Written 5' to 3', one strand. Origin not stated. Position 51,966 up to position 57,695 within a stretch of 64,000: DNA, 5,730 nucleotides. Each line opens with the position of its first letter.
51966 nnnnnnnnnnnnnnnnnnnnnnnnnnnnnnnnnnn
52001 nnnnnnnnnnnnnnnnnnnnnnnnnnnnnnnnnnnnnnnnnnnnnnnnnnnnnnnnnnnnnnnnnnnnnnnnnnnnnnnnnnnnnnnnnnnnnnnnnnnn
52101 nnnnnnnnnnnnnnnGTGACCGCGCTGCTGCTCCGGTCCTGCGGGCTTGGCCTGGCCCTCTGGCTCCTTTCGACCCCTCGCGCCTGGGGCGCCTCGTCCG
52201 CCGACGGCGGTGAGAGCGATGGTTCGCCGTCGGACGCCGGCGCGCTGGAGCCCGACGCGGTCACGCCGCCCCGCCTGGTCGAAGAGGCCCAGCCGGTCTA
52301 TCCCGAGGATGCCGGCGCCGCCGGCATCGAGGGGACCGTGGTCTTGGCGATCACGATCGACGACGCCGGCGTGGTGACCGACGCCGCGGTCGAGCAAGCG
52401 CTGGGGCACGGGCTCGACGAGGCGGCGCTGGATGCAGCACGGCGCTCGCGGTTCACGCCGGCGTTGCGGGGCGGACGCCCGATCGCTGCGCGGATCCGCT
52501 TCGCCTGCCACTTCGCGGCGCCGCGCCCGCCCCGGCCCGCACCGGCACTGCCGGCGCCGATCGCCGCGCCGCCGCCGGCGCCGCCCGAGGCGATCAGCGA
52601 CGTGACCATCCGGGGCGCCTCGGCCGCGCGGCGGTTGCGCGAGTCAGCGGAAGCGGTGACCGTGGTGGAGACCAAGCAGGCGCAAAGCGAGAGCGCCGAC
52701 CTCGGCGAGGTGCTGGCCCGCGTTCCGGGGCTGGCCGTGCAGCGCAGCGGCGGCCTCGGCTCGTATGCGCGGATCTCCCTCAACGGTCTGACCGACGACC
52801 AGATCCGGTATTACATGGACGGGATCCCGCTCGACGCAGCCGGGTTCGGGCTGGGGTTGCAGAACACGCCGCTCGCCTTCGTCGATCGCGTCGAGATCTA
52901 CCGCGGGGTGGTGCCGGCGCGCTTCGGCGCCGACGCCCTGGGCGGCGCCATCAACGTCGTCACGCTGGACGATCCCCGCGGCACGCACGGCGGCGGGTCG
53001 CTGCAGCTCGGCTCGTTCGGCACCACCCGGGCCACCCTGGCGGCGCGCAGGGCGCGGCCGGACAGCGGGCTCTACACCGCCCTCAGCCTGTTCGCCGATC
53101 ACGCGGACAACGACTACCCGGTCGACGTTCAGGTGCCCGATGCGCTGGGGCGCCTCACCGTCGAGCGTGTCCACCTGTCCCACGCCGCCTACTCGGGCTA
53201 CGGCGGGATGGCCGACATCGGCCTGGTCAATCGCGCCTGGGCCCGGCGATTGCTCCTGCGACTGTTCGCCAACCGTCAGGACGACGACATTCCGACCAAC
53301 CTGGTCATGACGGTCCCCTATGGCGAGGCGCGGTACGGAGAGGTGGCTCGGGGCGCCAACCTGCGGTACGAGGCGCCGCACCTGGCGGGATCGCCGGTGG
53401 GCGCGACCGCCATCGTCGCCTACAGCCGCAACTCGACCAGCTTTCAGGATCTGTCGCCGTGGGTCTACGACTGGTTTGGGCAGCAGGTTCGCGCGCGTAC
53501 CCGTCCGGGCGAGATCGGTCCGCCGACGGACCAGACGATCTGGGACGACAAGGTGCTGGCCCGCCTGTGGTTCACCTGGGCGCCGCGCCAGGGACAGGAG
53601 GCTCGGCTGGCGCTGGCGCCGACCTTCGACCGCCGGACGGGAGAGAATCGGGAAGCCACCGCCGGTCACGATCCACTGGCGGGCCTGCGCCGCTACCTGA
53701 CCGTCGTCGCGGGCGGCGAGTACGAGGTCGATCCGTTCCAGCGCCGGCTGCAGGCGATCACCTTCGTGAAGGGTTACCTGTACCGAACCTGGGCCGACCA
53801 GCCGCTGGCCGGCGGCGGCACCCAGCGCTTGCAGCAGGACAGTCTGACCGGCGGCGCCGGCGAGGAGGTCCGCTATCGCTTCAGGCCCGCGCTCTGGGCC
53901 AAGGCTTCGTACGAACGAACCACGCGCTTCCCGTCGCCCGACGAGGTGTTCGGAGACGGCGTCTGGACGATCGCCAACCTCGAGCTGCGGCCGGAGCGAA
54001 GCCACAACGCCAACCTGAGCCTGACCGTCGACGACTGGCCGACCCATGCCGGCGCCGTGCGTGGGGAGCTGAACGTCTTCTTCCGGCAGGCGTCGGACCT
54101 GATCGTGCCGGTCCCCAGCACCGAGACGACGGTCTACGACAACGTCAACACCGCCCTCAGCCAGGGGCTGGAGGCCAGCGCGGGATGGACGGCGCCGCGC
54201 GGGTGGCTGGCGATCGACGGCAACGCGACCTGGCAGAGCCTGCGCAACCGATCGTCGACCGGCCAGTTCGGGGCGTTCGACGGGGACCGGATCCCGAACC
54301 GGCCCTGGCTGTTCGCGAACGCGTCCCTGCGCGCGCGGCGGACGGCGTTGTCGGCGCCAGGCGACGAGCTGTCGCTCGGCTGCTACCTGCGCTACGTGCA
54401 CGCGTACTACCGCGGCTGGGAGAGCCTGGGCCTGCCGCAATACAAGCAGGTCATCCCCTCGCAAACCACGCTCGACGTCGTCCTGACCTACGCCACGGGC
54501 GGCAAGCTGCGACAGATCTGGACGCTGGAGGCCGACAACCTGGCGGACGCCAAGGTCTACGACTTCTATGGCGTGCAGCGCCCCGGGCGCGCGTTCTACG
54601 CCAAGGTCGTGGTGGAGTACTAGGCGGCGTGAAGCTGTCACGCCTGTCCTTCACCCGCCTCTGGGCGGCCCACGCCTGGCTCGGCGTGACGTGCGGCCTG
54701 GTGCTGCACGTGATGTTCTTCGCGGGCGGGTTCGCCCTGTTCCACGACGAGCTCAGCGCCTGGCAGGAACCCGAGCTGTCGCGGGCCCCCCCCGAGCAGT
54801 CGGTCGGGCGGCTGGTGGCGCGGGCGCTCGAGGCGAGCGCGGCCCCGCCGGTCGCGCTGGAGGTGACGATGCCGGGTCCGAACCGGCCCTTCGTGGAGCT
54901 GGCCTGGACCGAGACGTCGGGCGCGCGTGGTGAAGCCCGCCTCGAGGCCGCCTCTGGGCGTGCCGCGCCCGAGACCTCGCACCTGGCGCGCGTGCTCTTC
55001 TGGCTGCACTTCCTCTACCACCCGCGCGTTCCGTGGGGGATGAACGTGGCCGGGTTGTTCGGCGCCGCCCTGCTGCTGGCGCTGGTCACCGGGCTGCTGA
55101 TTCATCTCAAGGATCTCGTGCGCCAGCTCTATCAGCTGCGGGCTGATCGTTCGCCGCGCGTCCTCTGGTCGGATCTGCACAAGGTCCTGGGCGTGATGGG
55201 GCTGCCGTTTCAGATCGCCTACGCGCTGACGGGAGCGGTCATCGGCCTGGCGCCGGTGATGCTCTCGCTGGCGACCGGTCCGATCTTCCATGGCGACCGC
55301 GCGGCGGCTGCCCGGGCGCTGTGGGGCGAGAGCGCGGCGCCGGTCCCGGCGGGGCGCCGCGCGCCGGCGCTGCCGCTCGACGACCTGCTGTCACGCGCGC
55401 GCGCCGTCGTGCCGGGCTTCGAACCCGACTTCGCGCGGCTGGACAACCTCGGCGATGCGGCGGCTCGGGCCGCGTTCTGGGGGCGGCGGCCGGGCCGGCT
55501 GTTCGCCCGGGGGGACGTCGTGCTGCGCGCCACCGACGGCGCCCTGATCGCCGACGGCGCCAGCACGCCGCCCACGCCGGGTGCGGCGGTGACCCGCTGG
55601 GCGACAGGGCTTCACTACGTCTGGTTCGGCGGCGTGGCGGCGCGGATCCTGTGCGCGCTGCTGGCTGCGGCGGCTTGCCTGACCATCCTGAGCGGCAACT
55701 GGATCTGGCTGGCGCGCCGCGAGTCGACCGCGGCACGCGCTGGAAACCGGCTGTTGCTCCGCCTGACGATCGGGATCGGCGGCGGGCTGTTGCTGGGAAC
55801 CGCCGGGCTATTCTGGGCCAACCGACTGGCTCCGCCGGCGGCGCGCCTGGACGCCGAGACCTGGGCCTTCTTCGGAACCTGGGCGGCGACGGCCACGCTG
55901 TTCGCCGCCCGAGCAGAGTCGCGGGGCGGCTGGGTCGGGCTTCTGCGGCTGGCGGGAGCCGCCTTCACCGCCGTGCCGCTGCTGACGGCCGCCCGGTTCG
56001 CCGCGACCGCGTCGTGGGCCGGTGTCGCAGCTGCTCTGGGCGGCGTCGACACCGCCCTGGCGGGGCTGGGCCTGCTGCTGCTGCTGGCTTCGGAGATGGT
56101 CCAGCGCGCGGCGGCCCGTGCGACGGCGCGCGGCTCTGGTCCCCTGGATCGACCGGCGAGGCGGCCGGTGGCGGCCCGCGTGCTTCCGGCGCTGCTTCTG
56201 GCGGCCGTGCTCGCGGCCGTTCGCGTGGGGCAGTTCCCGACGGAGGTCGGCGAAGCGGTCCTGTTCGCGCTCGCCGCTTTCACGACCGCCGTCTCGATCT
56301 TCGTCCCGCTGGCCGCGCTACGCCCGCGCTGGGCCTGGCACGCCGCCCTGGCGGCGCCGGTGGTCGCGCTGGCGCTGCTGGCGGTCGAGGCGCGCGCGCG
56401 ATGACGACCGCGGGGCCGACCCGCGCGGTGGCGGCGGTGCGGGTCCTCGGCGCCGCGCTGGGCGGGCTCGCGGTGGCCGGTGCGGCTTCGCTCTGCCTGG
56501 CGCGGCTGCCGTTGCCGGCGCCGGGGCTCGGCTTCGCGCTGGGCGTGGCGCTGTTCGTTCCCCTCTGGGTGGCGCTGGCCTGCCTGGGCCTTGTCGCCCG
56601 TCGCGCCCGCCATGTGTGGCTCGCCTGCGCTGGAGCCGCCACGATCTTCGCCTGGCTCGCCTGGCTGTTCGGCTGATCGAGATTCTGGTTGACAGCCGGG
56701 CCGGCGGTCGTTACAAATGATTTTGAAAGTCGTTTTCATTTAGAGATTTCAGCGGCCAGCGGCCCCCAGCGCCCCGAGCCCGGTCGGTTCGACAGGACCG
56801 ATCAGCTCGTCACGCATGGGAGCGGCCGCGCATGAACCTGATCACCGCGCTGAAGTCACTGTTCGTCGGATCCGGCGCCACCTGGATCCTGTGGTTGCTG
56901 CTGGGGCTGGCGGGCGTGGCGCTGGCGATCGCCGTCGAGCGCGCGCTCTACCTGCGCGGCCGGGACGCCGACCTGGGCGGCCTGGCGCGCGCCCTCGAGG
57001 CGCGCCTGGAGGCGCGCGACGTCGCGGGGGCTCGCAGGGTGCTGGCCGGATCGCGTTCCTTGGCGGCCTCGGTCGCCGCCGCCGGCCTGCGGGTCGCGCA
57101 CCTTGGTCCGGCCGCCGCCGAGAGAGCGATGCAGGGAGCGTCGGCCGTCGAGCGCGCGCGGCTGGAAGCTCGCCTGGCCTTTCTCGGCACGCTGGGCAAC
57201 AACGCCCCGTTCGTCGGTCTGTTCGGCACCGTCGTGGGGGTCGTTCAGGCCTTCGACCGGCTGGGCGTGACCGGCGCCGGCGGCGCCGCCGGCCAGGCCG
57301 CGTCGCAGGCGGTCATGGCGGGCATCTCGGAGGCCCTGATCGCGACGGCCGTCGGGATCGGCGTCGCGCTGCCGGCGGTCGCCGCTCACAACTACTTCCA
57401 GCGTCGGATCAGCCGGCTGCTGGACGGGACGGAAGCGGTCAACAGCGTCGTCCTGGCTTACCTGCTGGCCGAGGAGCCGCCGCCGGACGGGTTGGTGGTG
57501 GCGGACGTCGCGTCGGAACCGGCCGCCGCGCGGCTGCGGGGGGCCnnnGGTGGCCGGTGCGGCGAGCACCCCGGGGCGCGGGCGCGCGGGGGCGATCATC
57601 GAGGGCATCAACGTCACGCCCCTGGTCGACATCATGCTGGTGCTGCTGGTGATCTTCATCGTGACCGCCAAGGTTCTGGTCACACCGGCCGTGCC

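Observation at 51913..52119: Com-like zinc-ribbon micro-ORF translationally coupled to a TonB-dependent receptor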

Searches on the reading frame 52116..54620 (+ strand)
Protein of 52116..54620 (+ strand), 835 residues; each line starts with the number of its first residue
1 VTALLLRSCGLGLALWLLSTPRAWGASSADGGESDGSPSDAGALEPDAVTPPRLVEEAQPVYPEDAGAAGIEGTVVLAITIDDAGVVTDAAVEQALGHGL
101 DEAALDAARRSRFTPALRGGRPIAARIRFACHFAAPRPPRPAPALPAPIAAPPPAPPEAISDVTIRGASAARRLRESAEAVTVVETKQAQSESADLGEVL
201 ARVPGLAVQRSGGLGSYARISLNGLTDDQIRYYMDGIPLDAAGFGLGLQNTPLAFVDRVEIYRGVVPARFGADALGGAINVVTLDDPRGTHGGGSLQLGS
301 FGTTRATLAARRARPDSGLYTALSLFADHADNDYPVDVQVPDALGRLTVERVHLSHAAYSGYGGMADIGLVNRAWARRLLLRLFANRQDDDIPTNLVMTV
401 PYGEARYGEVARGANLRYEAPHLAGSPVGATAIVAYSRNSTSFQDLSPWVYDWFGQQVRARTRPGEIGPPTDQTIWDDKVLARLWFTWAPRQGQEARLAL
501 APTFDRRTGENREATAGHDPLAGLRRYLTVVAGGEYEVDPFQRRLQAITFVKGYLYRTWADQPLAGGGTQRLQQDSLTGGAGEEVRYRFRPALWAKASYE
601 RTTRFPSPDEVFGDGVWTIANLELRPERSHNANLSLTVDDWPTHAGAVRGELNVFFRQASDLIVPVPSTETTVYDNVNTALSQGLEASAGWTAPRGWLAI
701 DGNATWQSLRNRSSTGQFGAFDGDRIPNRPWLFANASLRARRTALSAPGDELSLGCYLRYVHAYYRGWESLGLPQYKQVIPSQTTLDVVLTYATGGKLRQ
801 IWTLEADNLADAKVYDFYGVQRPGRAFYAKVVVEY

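Call 3: search_protein_families(library=pfam, proteins=[window:52116-54620:+], max_evalue=1)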
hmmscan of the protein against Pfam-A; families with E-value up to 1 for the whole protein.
window:52116-54620:+ (835 aa): 3 families
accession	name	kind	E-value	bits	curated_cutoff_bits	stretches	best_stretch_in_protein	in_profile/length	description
PF07715.20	Plug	-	4e-18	66.3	23.9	1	174-278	2-107/107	TonB-dependent Receptor Plug Domain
PF03544.19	TonB_C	-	7.8e-18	65.1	24.6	1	59-133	2-77/79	Gram-negative bacterial TonB protein C-terminal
PF14905.12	OMP_b-brl_3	-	0.0074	15.8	27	1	618-714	207-300/408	Outer membrane protein beta-barrel family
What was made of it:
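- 52116..54623 (+): mxcH-type TonB-dependent myxochelin receptor, with an N-terminal TonB_C domain and a Plug domain. Its GTG overlaps the micro-ORF's TGA and it has no good Shine-Dalgarno sequence of its own. Pfam TonB_C and Plug (call 3).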

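Call 4: search_protein_families(library=ncbifam, proteins=[window:52116-54620:+], max_evalue=1)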
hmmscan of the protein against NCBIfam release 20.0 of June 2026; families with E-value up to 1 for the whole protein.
window:52116-54620:+ (835 aa): 28 families (the best 25 are shown)
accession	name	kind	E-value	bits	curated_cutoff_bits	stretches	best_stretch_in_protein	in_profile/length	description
NF038079.1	TonB_sider_MxcH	equivalog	9.8e-295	979.7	925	1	51-835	1-792/792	TonB-dependent siderophore myxochelin receptor MxcH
TIGR01785.1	TonB-hemin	subfamily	5.9e-24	84.5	316.85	2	161-285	2-130/677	TonB-dependent heme/hemoglobin receptor family protein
TIGR01779.1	TonB-B12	equivalog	6.3e-21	74.5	599.7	2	177-321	45-191/614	TonB-dependent vitamin B12 receptor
NF007926.1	PRK10641.1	equivalog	2.8e-19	69.1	836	2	182-291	49-161/617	TonB-dependent vitamin B12 receptor BtuB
TIGR01783.1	TonB-siderophor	subfamily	8.7e-18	64.3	223.5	2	177-303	2-127/649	TonB-dependent siderophore receptor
TIGR01786.1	TonB-hemlactrns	subfamily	1.2e-15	56.9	323.75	2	170-285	14-135/719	TonB-dependent hemoglobin/transferrin/lactoferrin family receptor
TIGR01352.1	tonB_Cterm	subfamily_domain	1.8e-15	57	27.1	1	60-130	1-70/76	TonB family protein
NF010010.0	PRK13483.1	equivalog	1.3e-11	43.3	927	2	159-290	32-169/660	ligand-gated channel protein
NF010038.0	PRK13513.1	equivalog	8.5e-11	41.1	942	1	170-284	45-165/659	ligand-gated channel protein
NF010012.0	PRK13486.1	equivalog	4.1e-09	35.4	924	1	160-284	24-158/696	TonB-dependent receptor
NF041535.1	TonB_rec_PqqU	equivalog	5.1e-08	31.7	1200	1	178-314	17-160/676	TonB-dependent receptor PqqU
NF053590.1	TonB_dep_TOL0244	equivalog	9.4e-08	31.1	645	2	159-313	9-166/604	TOL_0244 family TonB-dependent receptor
TIGR01782.1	TonB-Xanth-Caul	subfamily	1.7e-07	29.9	310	1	195-298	42-151/868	TonB-dependent receptor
NF010011.0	PRK13484.1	equivalog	1.6e-06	26.6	1197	1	168-291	38-166/682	IreA family TonB-dependent siderophore receptor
NF010051.0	PRK13528.1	subfamily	2.3e-06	26.2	583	1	192-292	66-180/727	FepA family TonB-dependent siderophore receptor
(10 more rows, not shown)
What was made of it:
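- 52116..54623 (+): NCBIfam NF038079, E 9.8e-295, 979.7 bits against a cutoff of 925 (call 4).
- On MxcH myxochelin receptor (NCBIfam NF038079): 979.7 bits against a cutoff of 925, E 9.8e-295 (call 4).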

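Call 6: find_related_loci(query=window:52116-54620:+, collection=genome_contigs, flank=4000)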
Query window:52116-54620:+ (835 aa) in genome_contigs; peptide patterns used: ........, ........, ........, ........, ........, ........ (x = any residue, [..] = any of these).
72 stretches matched a pattern; 3 encode a relative of the query (tblastn E <= 1e-3); 3 distinct loci.
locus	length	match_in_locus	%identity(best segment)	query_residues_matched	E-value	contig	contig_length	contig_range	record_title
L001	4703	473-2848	67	53-835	0e+0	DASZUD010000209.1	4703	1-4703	MAG TPA_asm: Polyangia bacterium isolate SMAG_U6094 k141_153538, whole genome shotgun sequence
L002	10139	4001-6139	46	130-832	0e+0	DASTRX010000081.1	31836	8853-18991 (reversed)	MAG TPA_asm: Polyangiaceae bacterium isolate SMAG_U2265 k141_518065, whole genome shotgun sequence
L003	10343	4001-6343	42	58-834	4e-168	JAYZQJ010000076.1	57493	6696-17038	MAG: Myxococcota bacterium isolate XB_MAG420 DB_MAG420_0076, whole genome shotgun sequence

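Call 16: search_protein_families(library=phrogs, proteins=[L001:55-243:+], max_evalue=10)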
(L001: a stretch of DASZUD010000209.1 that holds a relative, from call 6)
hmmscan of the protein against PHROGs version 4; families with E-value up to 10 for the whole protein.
L001:55-243:+ (63 aa): 1 family
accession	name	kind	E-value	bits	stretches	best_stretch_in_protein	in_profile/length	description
phrog_6417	-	other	0.0031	18.4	1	6-45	6-47/68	translational regulator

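Call 17: search_protein_families(library=pfam, proteins=[L001:55-243:+], max_evalue=10)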
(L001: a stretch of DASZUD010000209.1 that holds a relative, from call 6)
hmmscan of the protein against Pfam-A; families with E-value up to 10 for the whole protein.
L001:55-243:+ (63 aa): 2 families
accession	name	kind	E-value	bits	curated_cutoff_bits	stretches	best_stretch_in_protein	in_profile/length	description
PF08300.18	HCV_NS5a_1a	-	0.021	15.3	25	1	8-32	22-48/62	Hepatitis C virus non-structural 5a zinc finger domain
PF17976.7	zf-RING_12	-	0.023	15.4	25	1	11-36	5-30/73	RING/Ubox like zinc-binding domain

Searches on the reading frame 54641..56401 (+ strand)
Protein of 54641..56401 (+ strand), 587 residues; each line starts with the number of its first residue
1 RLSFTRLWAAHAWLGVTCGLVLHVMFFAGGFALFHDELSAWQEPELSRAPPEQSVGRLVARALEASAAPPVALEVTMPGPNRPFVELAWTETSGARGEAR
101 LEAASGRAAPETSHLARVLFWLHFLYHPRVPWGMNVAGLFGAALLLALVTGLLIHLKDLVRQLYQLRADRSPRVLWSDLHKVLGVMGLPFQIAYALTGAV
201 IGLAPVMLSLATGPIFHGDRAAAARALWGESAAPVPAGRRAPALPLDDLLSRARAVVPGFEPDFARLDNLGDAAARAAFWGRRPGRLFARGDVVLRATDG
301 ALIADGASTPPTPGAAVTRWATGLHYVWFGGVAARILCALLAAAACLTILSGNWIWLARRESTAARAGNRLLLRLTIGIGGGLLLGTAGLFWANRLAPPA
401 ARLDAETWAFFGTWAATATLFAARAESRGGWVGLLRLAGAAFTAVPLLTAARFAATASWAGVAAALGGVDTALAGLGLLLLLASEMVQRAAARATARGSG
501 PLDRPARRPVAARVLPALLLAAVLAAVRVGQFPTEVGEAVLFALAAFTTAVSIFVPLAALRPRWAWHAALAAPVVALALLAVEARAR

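Call 57: search_protein_families(library=pfam, proteins=[window:54641-56401:+], max_evalue=0.1)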
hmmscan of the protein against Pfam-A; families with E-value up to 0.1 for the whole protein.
window:54641-56401:+ (587 aa): 1 family
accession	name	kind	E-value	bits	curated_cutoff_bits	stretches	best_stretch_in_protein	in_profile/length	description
PF03929.21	PepSY_TM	-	3.8e-46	158.7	28.8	1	8-359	1-295/295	PepSY-associated TM region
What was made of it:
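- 54629..56404 (+): PepSY_TM membrane protein gene. Its GTG lies 5 nt after the mxcH stop. Pfam PF03929, E 3.8e-46 (call 57).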

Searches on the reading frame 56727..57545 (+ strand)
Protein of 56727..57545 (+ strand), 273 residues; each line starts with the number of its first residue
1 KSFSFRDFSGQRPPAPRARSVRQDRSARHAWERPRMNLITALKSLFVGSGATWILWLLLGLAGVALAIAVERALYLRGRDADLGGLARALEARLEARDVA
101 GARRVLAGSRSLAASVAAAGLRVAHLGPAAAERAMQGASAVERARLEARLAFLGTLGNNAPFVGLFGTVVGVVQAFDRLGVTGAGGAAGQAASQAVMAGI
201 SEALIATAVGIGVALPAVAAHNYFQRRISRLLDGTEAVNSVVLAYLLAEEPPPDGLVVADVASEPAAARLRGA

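Call 57: search_protein_families(library=pfam, proteins=[window:56727-57545:+], max_evalue=0.1)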
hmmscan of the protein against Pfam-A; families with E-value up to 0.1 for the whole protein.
window:56727-57545:+ (273 aa): 1 family
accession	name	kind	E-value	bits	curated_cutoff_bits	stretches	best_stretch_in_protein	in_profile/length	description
PF01618.21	MotA_ExbB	-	8.3e-30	103.6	22.9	1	112-233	5-123/127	MotA/TolQ/ExbB proton channel family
